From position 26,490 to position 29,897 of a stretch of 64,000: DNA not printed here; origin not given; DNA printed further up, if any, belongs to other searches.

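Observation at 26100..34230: An 8-kb accessory island inserted between the amidase gene and the AmmeMemo/tgt genes, bounded by an IS3 OrfA remnant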

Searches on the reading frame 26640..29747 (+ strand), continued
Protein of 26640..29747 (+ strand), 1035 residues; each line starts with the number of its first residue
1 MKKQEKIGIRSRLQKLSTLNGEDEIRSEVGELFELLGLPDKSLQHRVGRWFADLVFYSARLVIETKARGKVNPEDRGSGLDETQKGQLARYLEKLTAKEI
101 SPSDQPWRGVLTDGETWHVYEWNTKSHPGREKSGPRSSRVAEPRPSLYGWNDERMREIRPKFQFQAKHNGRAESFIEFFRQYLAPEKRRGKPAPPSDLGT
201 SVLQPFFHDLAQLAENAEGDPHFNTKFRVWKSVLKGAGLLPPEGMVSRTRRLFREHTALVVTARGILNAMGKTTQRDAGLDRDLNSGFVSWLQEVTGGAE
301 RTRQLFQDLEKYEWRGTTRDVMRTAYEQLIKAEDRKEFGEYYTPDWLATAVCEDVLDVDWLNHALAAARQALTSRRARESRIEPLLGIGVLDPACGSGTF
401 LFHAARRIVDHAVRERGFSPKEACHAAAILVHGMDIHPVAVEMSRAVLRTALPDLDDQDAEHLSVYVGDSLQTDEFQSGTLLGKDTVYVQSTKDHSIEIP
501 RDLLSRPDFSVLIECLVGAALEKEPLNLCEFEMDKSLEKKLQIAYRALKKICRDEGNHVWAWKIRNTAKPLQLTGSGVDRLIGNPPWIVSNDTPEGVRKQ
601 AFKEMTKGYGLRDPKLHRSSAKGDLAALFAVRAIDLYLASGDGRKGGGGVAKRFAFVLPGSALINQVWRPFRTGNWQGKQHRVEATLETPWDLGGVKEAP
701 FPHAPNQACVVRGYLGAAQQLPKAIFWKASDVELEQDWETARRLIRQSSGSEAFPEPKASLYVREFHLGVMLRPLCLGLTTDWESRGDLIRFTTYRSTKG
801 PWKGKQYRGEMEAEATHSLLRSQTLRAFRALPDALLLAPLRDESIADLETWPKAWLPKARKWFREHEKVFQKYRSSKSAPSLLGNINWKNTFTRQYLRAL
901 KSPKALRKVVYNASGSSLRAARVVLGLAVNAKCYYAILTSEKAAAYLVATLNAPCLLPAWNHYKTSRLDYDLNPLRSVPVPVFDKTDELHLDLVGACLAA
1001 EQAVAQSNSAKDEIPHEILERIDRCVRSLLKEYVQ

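Call 62: predict_structure(alignment_id=A2)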
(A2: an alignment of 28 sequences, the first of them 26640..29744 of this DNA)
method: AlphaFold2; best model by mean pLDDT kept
length: 1035 residues; sequences in the alignment: 28
mean_pLDDT: 85.6   pTM: 0.83
mean pLDDT of the five models: 85.6, 83.8, 82.8, 82.0, 79.5
residues with pLDDT >= 90: 534; 70-90: 385; 50-70: 74; < 50: 42
segments of 3 or more residues with pLDDT < 50: 126-151, 375-381, 643-647
pLDDT, mean of each block of 10 residues (from residue 1): 76 89 94 89 81 90 94 89 91 80 79 91 60 39 33 64 57 84 83 86 93 90 92 83 87 95 91 60 84 91 91 79 90 74 90 96 94 59 77 93 95 93 94 94 93 86 89 74 77 90 85 91 88 89 94 87 91 91 86 76 90 69 79 93 53 93 86 91 93 89 85 91 85 81 81 80 92 92 95 91 93 95 93 94 85 92 95 88 92 85 89 89 94 93 98 92 77 79 97 98 82 84 96 86
secondary structure, 60 per line:
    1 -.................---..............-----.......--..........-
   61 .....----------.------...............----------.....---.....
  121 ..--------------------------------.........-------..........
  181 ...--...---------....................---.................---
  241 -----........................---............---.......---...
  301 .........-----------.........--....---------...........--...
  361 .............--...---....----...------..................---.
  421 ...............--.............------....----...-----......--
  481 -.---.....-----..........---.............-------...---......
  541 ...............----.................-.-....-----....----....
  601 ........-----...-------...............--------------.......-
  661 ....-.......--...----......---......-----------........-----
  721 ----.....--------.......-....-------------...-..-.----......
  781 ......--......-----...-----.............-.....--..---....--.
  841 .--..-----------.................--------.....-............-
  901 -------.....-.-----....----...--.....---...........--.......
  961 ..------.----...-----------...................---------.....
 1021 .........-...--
elements in order (helices of 4 or more, strands of 3 or more residues): H2-18 H22-35 E41-47 E50-56 E61-65 H84-97 E108-112 E116-122 E155-163 H171-183 H198-217 H221-237 H246-269 H273-284 H288-294 H298-309 H321-329 H332-335 H345-355 H358-373 H382-385 E390-392 H399-416 H420-430 E431-435 H438-450 H457-460 E465-467 H473-478 E486-490 E496-500 H501-505 H509-521 H535-555 H560-576 E580-583 H597-608 H625-637 E653-659 H661-664 H666-672 E675-677 E682-687 E691-696 E708-715 E725-729 H738-744 E746-749 H775-778 E779-786 E789-794 E808-812 E816-820 E834-837 H857-873 H882-886 H888-899 E908-912 E920-923 E928-930 E933-937 H941-951 H954-962 H988-1006 H1016-1029

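Call 64: fold_search(model_id=the predicted structure, library=pdb)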
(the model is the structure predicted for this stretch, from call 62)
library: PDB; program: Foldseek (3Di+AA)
matches with E <= 10: 329; with E <= 0.001: 74
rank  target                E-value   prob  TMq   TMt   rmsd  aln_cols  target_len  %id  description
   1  9ewz_C                4.6e-14  1.00  0.41  0.36  18.7      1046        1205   13  Cryo-EM structure of the E. coli BrxX methyltransferase in complex with DNA (released 2025-03-05)
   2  8c45_A                7.6e-14  1.00  0.37  0.32  14.3      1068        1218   12  PglX methyltransferase from the Salmonella BREX phage defence system (aka BrxX) (released 2024-07-10)
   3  8c45_B                1.7e-13  1.00  0.38  0.33  14.3       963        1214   13  PglX methyltransferase from the Salmonella BREX phage defence system (aka BrxX) (released 2024-07-10)
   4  8cxw_A                2.2e-13  1.00  0.38  0.69   6.7       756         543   12  CamA Adenine Methyltransferase Complexed to Cognate Substrate DNA and Inhibitor piclidenoson (Compound 4) (released 2023-01-11)
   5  7rfl_B                2.7e-13  1.00  0.39  0.68   6.9       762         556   12  CamA Adenine Methyltransferase Complexed to Cognate Substrate DNA and Inhibitor SGC0946 (released 2021-09-15)
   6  7qw5_A                2.7e-13  1.00  0.37  0.66   7.9       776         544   12  Adenine-specific DNA methyltransferase M.BseCI complexed with AdoHcy and cognate unmethylated DNA duplex (released 2023-01-25)
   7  7lt5_C                3.3e-13  1.00  0.39  0.68   6.8       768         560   11  CamA Adenine Methyltransferase Complexed to Cognate Substrate DNA and Cofactor SAH (released 2021-05-19)
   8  5hr4_C                3.8e-13  1.00  0.40  0.53  12.7       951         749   11  Structure of Type IIL restriction-modification enzyme MmeI in complex with DNA has implications for engineering of new (released 2016-04-27)
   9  7rfm_C                5.0e-13  1.00  0.37  0.67   7.2       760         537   11  CamA Adenine Methyltransferase Complexed to Cognate Substrate DNA and Inhibitor EPZ004777 (released 2021-09-15)
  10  7rfl_A                5.7e-13  1.00  0.38  0.67   6.9       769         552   10  CamA Adenine Methyltransferase Complexed to Cognate Substrate DNA and Inhibitor SGC0946 (released 2021-09-15)
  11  7lni_A                6.2e-13  1.00  0.38  0.68   6.8       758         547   11  SeMet CamA Adenine Methyltransferase Complexed to Cognate Substrate DNA (released 2021-05-19)
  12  7rfn_C                6.8e-13  1.00  0.37  0.66   7.1       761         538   11  CamA Adenine Methyltransferase Complexed to Cognate Substrate DNA and Inhibitor SGC8158 (released 2021-09-15)
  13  5hr4_J                7.8e-13  1.00  0.39  0.51  11.7       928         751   11  Structure of Type IIL restriction-modification enzyme MmeI in complex with DNA has implications for engineering of new (released 2016-04-27)
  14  7lni_C                9.4e-13  1.00  0.38  0.68   6.8       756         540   11  SeMet CamA Adenine Methyltransferase Complexed to Cognate Substrate DNA (released 2021-05-19)
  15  8cy2_A                9.4e-13  1.00  0.38  0.68   6.7       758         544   11  CamA Adenine Methyltransferase Complexed to Cognate Substrate DNA and Inhibitor APNEA (Compound 9) (released 2023-01-11)
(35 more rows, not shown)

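Call 71: find_encoding_contigs(protein=P0125, flank=6000, max_places=4)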
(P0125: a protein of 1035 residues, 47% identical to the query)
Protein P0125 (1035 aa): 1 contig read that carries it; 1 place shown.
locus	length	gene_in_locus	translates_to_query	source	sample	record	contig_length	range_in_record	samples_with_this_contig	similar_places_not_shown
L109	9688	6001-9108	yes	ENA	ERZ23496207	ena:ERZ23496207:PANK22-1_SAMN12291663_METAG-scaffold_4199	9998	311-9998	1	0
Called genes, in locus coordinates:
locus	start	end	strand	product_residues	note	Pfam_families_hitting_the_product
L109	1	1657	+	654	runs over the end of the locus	?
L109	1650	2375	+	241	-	PF04354:ZipA_C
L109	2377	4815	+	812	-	PF22745:Nlig-Ia, PF01653:DNA_ligase_aden, PF03120:OB_DNA_ligase, PF14520:HHH_5 (faint), PF12826:HHH_2, PF00533:BRCT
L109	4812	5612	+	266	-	PF25084:LbH_EIF2B (faint), PF25087:GMPPB_C (faint), PF00132:Hexapep, PF14602:Hexapep_2 (weak), PF00132:Hexapep, PF13720:Acetyltransf_11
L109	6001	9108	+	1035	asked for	-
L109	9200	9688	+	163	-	?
